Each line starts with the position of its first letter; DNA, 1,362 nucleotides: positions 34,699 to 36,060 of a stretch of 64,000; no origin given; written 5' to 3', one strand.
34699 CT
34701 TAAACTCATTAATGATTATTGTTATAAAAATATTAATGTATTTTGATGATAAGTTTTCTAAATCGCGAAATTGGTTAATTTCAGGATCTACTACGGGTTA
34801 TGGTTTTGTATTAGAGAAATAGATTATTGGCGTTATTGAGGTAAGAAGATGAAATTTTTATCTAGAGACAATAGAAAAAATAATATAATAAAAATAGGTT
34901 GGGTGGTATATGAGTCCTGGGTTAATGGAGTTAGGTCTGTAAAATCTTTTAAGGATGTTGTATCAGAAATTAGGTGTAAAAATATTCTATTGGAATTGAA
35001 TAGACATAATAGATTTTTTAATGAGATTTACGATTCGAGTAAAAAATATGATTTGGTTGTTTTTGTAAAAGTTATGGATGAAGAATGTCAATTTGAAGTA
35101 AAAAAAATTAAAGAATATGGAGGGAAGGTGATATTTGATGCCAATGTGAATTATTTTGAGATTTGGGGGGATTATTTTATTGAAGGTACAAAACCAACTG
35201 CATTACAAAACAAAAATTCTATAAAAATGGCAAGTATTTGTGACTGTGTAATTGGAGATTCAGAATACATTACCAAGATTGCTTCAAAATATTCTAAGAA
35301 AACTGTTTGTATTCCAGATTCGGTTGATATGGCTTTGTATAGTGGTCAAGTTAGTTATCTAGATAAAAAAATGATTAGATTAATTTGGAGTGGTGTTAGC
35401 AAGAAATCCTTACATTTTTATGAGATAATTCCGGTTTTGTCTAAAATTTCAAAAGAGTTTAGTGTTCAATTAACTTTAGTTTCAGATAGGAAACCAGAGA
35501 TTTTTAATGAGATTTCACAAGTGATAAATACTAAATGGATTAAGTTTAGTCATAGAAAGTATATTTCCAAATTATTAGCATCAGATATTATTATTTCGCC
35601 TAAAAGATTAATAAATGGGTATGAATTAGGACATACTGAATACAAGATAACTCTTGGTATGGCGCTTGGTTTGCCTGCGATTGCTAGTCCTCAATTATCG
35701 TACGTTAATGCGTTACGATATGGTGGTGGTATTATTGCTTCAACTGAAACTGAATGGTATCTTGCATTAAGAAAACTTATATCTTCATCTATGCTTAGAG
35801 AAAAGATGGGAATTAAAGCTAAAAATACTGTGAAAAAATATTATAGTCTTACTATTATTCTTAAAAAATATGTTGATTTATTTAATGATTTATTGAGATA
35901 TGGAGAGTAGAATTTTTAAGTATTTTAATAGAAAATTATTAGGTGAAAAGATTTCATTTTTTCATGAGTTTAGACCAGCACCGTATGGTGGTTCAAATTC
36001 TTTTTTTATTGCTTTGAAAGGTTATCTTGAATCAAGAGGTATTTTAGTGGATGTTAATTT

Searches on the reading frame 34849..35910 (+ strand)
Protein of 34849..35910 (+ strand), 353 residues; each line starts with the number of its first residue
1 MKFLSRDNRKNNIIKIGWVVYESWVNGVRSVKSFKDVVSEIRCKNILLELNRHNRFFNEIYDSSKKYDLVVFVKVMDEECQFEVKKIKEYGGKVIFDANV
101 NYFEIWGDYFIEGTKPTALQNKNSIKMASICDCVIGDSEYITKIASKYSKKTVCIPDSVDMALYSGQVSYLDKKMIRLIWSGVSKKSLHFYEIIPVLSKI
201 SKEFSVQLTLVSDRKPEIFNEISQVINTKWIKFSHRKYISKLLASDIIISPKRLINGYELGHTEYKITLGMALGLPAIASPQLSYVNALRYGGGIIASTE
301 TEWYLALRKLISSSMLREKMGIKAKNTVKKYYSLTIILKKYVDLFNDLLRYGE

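Call 36: search_protein_families(library=pfam, proteins=[window:34849-35910:+], max_evalue=0.0001)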
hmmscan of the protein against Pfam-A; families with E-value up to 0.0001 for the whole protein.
window:34849-35910:+ (353 aa): 0 families

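Call 57: search_protein_families(library=pfam, proteins=[window:34849-35910:+], max_evalue=5)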
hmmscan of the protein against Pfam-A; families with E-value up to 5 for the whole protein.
window:34849-35910:+ (353 aa): 4 families
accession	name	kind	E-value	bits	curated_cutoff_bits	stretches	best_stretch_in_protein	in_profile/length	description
PF13692.12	Glyco_trans_1_4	-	0.0051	17.5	27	1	189-311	19-140/142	Glycosyl transferases group 1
PF01750.23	HycI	-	0.033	14.5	23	1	141-209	30-96/130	Hydrogenase maturation protease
PF23128.1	YbjQ_4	-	0.037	14.8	27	1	44-107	13-75/95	YbjQ-like domain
PF14114.12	DUF4286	-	0.048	14.4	25.8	1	221-253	9-41/100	Domain of unknown function (DUF4286)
